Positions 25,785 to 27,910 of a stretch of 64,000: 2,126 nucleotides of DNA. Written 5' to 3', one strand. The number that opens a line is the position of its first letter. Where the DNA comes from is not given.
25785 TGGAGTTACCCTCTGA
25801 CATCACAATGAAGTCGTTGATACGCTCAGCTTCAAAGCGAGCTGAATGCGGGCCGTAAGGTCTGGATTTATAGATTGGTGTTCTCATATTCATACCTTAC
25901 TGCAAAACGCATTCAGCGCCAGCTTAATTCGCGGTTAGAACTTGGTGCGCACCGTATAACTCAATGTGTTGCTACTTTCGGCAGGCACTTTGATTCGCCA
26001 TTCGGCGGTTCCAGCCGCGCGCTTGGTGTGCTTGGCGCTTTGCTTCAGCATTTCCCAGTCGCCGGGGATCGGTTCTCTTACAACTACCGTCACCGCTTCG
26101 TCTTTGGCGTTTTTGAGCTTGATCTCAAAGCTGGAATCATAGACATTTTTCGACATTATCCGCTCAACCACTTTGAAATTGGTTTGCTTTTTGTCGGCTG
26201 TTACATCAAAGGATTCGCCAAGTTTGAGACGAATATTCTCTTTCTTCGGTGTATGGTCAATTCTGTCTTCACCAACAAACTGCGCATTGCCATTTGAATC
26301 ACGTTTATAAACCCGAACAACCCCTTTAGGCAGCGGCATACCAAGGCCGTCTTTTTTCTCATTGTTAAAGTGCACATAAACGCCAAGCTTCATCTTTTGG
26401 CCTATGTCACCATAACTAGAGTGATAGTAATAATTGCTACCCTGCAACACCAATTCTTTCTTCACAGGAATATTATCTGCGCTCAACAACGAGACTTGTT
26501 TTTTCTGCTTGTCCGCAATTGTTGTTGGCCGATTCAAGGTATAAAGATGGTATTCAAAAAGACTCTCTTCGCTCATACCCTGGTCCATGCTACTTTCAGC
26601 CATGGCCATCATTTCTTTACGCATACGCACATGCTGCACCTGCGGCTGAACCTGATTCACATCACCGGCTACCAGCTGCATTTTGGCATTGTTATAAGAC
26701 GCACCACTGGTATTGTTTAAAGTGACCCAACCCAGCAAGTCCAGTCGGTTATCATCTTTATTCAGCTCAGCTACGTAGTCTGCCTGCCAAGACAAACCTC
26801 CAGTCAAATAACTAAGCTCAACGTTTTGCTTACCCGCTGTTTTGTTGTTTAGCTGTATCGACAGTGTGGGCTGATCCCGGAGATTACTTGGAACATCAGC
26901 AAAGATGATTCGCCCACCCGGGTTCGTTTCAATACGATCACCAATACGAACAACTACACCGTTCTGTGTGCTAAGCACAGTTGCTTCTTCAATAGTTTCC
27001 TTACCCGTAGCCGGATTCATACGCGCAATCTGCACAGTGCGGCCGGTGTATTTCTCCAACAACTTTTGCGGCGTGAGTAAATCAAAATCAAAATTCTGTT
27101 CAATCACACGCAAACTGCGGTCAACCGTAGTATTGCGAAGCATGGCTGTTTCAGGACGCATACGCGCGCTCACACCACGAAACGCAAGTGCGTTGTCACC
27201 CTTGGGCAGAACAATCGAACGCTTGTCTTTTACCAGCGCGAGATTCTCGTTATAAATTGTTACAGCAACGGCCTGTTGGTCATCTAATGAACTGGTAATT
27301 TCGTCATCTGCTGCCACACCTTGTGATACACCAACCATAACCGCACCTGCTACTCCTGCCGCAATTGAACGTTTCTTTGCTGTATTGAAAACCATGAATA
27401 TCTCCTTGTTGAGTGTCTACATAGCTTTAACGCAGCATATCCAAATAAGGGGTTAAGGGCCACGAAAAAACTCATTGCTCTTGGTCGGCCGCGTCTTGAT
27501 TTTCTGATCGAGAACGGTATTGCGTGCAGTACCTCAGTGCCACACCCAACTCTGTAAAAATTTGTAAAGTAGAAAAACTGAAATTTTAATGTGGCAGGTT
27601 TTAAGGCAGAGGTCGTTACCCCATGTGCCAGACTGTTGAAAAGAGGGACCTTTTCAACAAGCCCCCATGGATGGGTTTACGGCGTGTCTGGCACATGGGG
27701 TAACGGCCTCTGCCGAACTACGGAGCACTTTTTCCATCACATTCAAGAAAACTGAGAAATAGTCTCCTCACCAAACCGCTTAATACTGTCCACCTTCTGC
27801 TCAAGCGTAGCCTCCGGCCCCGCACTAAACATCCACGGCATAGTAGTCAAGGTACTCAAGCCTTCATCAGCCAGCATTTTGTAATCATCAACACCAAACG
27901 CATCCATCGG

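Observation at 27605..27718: Five-copy intergenic foldback family: a near-invariant 52-nt core held between hypervariable but self-complementary 27-31 bp arms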

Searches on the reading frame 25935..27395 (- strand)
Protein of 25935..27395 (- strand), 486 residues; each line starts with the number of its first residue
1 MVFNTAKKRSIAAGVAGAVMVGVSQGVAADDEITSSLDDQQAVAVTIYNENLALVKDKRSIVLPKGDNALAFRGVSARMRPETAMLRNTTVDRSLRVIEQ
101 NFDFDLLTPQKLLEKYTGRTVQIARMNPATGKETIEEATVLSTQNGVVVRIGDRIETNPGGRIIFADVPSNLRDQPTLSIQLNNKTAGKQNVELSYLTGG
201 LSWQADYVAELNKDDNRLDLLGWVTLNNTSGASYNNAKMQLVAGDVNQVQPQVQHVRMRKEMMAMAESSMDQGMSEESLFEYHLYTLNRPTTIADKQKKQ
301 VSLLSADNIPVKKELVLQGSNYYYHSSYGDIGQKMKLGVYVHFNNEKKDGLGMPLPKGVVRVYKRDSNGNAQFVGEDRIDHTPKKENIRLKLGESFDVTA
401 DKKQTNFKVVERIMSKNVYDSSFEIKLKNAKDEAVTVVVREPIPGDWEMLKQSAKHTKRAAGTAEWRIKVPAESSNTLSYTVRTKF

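Call 57: find_homologous_proteins(query=window:25935-27395:-, max_evalue=1e-100)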
Query window:25935-27395:- (486 aa): 7758 proteins with E <= 1e-100 among 8000 candidates; the best 120 are listed.
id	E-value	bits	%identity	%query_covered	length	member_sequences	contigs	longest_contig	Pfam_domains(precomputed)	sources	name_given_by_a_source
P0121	0.0e+0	1018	94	100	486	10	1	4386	PF13598.13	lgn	-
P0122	3.4e-286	967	91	100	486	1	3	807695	PF13598.13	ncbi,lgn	-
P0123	1.5e-242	823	80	94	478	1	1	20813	PF13598.13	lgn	-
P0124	4.7e-236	802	78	94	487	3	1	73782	PF13598.13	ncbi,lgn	ncbi:MAG: DUF4139 domain-containing protein [Pseudomonadales bacterium]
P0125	1.6e-235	800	76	99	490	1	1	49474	PF13598.13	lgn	-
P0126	9.8e-229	778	70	99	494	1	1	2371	PF13598.13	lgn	-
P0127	1.4e-222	758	76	94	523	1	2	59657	PF13598.13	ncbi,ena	-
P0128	2.9e-220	750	74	94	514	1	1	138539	PF13598.13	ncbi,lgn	ncbi:MAG: DUF4139 domain-containing protein [Pseudomonadota bacterium]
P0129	1.5e-219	748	74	94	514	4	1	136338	PF13598.13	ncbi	ncbi:MAG: DUF4139 domain-containing protein [Gammaproteobacteria bacterium]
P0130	1.9e-218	744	71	100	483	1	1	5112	PF13598.13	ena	-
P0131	1.3e-217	741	74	94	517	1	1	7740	PF13598.13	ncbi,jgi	-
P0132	3.2e-217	740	72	97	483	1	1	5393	PF13598.13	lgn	-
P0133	6.9e-217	739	73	94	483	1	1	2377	PF13598.13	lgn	-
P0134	2.0e-216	737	71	97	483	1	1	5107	PF13598.13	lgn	-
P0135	3.0e-214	730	70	97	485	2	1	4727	PF13598.13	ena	-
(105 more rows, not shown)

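Call 58: find_encoding_contigs(protein=P0122, flank=10000, max_places=3)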
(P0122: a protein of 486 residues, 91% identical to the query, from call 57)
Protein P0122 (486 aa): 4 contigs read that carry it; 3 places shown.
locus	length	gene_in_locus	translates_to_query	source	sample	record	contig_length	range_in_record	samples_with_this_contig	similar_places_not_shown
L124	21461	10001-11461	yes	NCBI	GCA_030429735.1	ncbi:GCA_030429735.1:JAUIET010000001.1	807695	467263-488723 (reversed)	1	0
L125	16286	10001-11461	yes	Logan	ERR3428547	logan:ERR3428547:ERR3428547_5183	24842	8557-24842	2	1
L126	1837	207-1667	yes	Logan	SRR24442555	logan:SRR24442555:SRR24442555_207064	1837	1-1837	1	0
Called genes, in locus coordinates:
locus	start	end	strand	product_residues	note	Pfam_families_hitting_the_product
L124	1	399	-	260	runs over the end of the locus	PF04333:MlaA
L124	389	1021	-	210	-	PF05494:MlaC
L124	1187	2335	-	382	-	PF00355:Rieske, PF00848:Ring_hydroxyl_A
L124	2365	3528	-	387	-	PF06609:TRI12, PF07690:MFS_1, PF00083:Sugar_tr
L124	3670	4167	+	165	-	PF00300:His_Phos_1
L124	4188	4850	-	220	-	PF01507:PAPS_reduct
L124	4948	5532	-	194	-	PF13577:SnoaL_4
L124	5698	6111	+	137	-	PF00571:CBS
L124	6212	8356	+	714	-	PF01011:PQQ, PF13570:Beta-prop_ACSF4, PF13360:PQQ_2, PF01011:PQQ, PF13442:Cytochrome_CBB3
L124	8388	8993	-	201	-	PF00474:SSF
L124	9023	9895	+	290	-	PF00296:Bac_luciferase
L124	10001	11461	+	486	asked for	PF13598:DUF4139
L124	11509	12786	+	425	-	PF00753:Lactamase_B, PF14863:Alkyl_sulf_dimr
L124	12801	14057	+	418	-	PF13469:Sulfotransfer_3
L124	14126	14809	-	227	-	PF13441:Gly-zipper_YMGG, PF13436:Gly-zipper_OmpA (faint), PF05433:Rick_17kDa_Anti (weak), PF13488:Gly-zipper_Omp, PF00691:OmpA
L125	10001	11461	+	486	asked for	PF13598:DUF4139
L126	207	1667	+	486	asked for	PF13598:DUF4139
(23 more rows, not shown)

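Call 59: find_encoding_contigs(protein=P0121, flank=10000, max_places=2)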
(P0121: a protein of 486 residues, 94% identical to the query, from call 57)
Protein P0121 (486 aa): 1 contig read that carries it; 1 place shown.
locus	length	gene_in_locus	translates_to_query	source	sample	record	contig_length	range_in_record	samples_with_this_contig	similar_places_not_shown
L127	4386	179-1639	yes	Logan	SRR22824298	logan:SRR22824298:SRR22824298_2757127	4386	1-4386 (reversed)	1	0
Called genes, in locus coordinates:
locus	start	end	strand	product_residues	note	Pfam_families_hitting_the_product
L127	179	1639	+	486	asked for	PF13598:DUF4139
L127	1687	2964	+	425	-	PF00753:Lactamase_B, PF14863:Alkyl_sulf_dimr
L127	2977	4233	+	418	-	PF13469:Sulfotransfer_3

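Call 60: find_encoding_contigs(protein=P0124, flank=10000, max_places=2)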
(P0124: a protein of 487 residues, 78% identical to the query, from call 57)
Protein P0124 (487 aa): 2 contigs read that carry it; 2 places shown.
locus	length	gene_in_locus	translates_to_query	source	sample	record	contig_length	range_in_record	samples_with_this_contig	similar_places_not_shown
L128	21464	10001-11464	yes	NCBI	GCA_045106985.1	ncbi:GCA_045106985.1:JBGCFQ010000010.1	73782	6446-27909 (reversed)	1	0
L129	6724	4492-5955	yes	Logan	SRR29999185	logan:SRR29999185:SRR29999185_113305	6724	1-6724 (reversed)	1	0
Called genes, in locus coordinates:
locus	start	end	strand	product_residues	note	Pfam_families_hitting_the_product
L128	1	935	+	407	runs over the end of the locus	PF00999:Na_H_Exchanger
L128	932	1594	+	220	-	PF01852:START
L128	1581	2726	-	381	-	PF00355:Rieske, PF00848:Ring_hydroxyl_A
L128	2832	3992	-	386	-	PF00083:Sugar_tr, PF06609:TRI12 (weak), PF07690:MFS_1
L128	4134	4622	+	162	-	PF00300:His_Phos_1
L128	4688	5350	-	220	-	PF01507:PAPS_reduct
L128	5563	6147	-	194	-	PF13577:SnoaL_4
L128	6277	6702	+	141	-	PF00571:CBS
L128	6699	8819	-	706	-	PF00724:Oxidored_FMN, PF01262:AlaDh_PNT_C (faint), PF07992:Pyr_redox_2 (weak), PF00890:FAD_binding_2 (weak), PF07992:Pyr_redox_2, PF12831:FAD_oxidored (weak), PF13450:NAD_binding_8 (weak), PF00070:Pyr_redox, +2 more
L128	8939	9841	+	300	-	PF00296:Bac_luciferase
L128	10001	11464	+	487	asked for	PF13598:DUF4139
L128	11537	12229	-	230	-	PF13441:Gly-zipper_YMGG, PF05433:Rick_17kDa_Anti (weak), PF13488:Gly-zipper_Omp, PF00691:OmpA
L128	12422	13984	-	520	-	PF01435:Peptidase_M48, PF13181:TPR_8 (faint), PF07719:TPR_2 (faint)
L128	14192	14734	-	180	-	PF01569:PAP2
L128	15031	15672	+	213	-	PF00730:HhH-GPD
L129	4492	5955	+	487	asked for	PF13598:DUF4139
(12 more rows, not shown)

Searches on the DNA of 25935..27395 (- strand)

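Call 61: search_with_rna_model(model_id=R1, sources=[L124, L127, L128, L129, L126], filters=off, max_evalue=1)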
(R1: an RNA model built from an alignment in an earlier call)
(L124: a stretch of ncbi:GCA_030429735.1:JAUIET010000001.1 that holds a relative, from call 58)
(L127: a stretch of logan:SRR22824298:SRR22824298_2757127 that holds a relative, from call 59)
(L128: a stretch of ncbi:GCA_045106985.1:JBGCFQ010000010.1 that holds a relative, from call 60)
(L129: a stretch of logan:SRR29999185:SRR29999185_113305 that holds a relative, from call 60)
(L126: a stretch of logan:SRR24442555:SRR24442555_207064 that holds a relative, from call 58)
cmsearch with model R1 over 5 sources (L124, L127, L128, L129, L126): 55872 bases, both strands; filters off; matches with E-value up to 1: 0.
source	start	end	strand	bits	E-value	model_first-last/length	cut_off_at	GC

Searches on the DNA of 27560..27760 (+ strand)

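Call 12: search_rna_families(source=window, start=27560, end=27760, threshold=evalue, max_evalue=10, show_alignments=3)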
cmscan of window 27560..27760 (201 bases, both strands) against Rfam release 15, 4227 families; matches with E-value up to 10: 6.
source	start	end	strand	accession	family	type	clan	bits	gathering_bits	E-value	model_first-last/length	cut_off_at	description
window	27597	27722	+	RF03880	mir-1684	Gene; miRNA;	-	29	60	0.00033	1-87/87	no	mir-1684 microRNA precursor family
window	27600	27716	+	RF03308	MIR848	Gene; miRNA;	-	27.4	90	0.00031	1-97/97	no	MIR848 microRNA precursor family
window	27609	27710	-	RF03481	mir-9014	Gene; miRNA;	-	23.2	63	0.0096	1-88/88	no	mir-9014 microRNA precursor family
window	27560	27754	+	RF00228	IRES_HepA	Cis-reg; IRES;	-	19.3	55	0.00053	376-572/572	5'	Hepatitis A virus internal ribosome entry site (IRES)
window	27604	27715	-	RF04133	MIR2646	Gene; miRNA;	-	16.2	245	0.15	1-256/256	no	MIR2646 microRNA precursor family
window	27615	27702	-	RF04230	mir-9261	Gene; miRNA;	-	16.1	86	1.1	1-92/92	no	mir-9261 microRNA precursor family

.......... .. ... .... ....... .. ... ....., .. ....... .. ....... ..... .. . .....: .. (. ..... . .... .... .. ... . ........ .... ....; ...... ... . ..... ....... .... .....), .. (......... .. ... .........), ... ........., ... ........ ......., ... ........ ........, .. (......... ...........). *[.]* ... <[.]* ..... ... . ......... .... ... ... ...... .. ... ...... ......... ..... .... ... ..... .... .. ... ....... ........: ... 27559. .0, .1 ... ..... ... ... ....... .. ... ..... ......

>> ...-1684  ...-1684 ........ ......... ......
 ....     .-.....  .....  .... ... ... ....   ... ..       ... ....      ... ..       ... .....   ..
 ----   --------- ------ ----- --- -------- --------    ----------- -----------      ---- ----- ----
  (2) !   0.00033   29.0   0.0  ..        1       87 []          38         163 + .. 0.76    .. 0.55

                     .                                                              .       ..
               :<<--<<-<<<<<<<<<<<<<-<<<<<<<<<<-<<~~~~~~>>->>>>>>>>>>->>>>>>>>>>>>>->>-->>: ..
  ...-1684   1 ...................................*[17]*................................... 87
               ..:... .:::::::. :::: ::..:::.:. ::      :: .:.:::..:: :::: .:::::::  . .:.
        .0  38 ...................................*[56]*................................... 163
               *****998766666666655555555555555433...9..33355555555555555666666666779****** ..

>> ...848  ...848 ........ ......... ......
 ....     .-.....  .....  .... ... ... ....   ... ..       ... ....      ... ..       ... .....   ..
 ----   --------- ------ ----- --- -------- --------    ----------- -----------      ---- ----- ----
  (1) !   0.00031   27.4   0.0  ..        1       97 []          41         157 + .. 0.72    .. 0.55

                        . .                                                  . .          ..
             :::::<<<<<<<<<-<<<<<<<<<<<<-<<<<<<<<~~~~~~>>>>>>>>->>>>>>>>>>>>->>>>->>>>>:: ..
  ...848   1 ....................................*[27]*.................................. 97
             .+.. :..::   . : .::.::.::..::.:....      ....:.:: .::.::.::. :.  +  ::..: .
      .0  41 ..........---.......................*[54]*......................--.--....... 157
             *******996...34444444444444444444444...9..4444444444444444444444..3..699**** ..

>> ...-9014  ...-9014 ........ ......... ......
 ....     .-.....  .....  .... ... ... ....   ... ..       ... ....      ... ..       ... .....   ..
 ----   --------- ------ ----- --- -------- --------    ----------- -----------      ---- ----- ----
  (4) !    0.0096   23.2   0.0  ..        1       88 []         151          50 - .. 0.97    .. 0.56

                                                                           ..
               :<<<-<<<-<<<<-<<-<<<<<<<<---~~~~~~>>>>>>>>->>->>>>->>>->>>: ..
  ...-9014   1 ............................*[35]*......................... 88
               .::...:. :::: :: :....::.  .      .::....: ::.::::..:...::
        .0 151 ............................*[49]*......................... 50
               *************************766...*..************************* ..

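Call 77: search_dna_similar(query=window:27595-27725:+, collection=plasmids, mode=distant, max_evalue=0.01, max_rows=15)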
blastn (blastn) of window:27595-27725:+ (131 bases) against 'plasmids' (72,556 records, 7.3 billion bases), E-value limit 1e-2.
No match.

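Call 78: search_dna_similar(query=window:27595-27725:+, collection=phages, mode=distant, max_evalue=0.01, max_rows=10)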
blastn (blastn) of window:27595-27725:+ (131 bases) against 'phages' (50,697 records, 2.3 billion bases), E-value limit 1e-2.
No match.

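Call 79: search_dna_similar(query=window:27595-27725:+, collection=ecoli_genomes, mode=distant, max_evalue=0.01, max_rows=10)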
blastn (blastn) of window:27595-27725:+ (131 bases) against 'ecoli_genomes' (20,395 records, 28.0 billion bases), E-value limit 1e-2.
No match.
